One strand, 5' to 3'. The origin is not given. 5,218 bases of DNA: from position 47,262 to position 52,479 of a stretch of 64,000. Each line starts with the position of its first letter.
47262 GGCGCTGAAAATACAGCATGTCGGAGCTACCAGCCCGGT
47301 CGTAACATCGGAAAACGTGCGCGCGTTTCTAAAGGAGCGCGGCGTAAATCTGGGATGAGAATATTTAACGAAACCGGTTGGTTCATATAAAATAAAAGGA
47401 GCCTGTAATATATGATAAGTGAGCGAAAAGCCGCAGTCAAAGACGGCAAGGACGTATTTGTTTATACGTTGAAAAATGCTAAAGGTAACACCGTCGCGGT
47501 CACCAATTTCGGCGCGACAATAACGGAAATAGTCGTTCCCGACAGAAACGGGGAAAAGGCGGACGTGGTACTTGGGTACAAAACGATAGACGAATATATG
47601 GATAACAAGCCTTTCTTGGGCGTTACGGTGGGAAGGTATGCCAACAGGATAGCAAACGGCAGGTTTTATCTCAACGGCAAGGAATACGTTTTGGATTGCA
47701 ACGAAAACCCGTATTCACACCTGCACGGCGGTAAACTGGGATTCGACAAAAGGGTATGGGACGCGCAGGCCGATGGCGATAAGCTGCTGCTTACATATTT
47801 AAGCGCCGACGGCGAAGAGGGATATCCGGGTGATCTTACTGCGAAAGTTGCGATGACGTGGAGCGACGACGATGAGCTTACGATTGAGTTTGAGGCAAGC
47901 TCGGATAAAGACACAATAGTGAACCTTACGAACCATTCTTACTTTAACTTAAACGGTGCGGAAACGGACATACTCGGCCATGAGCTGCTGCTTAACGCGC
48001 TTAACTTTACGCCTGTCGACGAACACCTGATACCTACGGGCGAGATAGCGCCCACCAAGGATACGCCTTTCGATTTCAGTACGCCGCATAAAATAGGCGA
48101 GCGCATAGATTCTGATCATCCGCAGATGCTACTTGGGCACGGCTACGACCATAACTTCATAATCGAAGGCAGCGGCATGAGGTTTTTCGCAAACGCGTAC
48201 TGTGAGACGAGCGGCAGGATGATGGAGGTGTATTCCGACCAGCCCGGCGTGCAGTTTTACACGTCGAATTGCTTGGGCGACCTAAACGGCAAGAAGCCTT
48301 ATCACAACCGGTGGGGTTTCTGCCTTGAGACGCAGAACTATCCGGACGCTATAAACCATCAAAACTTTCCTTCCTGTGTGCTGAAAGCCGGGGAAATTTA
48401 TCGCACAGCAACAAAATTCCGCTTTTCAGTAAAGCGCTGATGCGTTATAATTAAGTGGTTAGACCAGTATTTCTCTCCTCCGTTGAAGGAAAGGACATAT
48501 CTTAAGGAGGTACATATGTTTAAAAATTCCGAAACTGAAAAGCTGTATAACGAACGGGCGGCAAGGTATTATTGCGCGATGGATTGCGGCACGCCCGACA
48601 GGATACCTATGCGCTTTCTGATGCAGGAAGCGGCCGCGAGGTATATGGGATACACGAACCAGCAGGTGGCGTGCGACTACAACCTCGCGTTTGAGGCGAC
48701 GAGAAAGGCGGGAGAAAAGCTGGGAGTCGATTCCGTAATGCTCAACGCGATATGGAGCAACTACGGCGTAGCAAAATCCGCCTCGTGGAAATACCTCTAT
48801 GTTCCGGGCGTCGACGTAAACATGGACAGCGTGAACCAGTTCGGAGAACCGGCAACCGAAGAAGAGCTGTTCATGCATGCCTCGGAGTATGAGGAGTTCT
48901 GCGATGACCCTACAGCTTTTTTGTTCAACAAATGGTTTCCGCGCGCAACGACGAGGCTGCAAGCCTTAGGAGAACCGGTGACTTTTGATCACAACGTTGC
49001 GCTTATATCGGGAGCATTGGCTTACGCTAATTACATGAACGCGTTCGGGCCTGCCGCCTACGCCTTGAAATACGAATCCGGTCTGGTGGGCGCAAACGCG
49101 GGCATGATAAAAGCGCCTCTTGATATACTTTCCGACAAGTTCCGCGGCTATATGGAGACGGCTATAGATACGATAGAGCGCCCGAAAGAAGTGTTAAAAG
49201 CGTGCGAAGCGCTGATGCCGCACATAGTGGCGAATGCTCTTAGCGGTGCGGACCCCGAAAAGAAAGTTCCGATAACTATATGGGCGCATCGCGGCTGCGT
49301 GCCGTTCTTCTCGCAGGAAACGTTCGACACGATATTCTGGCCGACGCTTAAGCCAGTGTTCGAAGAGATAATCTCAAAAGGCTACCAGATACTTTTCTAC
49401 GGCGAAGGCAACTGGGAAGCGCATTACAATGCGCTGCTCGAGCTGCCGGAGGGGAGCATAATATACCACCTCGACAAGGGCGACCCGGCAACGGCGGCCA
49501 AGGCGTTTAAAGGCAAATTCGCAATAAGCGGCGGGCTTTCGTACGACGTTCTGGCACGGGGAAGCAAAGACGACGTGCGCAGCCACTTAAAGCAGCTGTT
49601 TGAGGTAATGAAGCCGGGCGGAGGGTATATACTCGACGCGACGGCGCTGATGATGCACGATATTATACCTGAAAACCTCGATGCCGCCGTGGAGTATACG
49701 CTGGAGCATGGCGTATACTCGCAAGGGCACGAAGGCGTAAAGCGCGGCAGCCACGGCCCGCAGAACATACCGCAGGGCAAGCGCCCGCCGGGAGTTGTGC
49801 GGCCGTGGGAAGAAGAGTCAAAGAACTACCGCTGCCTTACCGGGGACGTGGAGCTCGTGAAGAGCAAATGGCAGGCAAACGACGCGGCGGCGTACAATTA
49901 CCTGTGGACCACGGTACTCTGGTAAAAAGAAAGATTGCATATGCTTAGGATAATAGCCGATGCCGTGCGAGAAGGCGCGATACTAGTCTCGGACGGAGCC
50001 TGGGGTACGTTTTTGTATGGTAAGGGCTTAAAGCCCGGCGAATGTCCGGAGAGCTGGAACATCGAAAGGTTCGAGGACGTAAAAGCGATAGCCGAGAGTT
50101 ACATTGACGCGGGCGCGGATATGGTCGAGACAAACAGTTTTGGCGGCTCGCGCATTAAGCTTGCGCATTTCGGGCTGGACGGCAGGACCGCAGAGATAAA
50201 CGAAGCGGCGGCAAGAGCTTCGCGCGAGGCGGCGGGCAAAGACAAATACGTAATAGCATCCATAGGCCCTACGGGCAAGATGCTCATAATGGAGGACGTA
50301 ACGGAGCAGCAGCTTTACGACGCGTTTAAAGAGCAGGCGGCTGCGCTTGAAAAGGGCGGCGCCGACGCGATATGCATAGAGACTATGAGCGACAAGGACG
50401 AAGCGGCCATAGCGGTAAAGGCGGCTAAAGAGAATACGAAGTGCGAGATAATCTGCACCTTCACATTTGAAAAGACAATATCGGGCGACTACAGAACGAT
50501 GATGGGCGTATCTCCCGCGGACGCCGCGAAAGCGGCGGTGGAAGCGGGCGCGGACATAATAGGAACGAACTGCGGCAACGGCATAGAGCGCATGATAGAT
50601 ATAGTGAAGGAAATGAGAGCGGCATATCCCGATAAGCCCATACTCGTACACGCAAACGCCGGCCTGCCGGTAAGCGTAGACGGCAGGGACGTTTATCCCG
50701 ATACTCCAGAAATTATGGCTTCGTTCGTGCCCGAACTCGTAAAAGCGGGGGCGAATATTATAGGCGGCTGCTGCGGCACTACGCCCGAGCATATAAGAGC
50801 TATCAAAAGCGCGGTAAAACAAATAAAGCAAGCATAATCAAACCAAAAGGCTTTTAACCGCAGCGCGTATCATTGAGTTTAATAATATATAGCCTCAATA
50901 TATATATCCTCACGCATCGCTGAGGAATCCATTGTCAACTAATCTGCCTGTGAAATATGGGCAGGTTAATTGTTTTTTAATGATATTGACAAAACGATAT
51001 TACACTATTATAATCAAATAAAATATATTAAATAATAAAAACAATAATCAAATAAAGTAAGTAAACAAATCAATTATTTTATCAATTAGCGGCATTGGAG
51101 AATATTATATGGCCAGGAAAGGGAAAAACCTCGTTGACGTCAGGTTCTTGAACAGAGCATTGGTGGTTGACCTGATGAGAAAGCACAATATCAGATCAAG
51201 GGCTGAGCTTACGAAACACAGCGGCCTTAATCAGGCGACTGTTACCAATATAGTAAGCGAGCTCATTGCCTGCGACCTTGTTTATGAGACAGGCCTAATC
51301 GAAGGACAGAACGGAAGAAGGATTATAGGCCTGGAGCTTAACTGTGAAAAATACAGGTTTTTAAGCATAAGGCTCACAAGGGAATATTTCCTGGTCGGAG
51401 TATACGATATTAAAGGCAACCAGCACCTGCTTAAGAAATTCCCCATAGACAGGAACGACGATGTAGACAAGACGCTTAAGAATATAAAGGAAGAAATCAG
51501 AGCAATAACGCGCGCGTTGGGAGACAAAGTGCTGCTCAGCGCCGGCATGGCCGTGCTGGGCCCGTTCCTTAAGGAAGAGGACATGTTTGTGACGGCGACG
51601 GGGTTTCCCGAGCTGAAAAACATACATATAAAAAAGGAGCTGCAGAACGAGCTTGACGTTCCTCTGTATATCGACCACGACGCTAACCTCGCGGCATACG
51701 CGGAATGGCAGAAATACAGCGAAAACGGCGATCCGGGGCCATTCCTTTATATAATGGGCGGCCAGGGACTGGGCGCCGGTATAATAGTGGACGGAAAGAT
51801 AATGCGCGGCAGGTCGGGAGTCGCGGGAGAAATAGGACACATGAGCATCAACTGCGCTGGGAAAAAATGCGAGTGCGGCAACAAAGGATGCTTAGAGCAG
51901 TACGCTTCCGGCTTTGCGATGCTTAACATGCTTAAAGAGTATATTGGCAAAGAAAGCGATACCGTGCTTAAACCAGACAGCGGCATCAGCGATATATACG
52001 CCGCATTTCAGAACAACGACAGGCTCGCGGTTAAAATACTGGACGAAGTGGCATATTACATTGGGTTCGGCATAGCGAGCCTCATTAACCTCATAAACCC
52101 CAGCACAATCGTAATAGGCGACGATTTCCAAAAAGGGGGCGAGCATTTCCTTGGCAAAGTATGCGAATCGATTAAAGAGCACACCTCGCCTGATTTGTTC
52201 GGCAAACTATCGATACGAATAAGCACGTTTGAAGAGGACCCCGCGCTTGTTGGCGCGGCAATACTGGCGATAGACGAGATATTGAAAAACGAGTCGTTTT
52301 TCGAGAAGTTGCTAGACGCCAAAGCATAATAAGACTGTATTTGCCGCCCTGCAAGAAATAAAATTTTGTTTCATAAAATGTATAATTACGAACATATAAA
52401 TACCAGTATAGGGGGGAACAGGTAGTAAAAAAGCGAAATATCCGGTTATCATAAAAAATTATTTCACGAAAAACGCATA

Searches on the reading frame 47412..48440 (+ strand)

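Call 6: search_protein_families(library=pfam, proteins=[window:47412-48440:+], max_evalue=1)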
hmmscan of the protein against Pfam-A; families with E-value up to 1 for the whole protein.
window:47412-48440:+ (342 aa): 1 family
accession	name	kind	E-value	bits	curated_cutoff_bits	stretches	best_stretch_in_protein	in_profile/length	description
PF01263.26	Aldose_epim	-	8.2e-88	295.1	27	1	17-336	2-298/299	Aldose 1-epimerase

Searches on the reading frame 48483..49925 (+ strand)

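Call 6: search_protein_families(library=pfam, proteins=[window:48483-49925:+], max_evalue=1)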
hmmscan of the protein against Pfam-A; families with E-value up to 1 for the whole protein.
window:48483-49925:+ (480 aa): 1 family
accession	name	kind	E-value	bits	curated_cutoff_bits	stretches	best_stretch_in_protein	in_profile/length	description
PF01208.23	URO-D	-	2.7e-13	50.1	23.9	1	207-406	141-343/346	Uroporphyrinogen decarboxylase (URO-D)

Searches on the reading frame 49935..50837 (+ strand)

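Call 6: search_protein_families(library=pfam, proteins=[window:49935-50837:+], max_evalue=1)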
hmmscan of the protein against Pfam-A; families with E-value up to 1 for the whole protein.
window:49935-50837:+ (300 aa): 6 families
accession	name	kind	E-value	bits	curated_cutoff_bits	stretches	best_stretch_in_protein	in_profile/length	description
PF02574.22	S-methyl_trans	-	6.2e-71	240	22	1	17-294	1-283/283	Homocysteine S-methyltransferase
PF13714.12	PEP_mutase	-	0.00014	21.9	31.5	1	219-274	56-100/240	Phosphoenolpyruvate phosphomutase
PF02310.24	B12-binding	-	0.003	17.8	32.1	1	191-238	37-86/121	B12 binding domain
PF01487.21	DHquinase_I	-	0.058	13.9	22.2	1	84-188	40-135/230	Type I 3-dehydroquinase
PF09585.15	Lin0512_fam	-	0.067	13.7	23.4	0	195-226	15-46/114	Conserved hypothetical protein (Lin0512_fam)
PF01791.15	DeoC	-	0.25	11.4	23.8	1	172-243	129-198/229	DeoC/LacD family aldolase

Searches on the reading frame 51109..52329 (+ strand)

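Call 6: search_protein_families(library=pfam, proteins=[window:51109-52329:+], max_evalue=1)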
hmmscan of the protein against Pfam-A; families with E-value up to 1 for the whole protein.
window:51109-52329:+ (406 aa): 5 families
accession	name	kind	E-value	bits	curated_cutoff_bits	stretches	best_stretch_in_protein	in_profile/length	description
PF00480.26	ROK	-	2.2e-50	172.3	22.9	1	86-389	3-293/294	ROK family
PF12802.13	MarR_2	-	0.038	14.6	27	1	30-59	22-51/61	MarR family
PF13443.12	HTH_26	-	0.1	13.3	22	1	22-50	5-32/63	Cro/C1-type HTH DNA-binding domain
PF01047.28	MarR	-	0.12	12.7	24.6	1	30-58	20-47/59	MarR family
PF09339.16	HTH_IclR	-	0.19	11.9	22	1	32-60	22-50/52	IclR helix-turn-helix domain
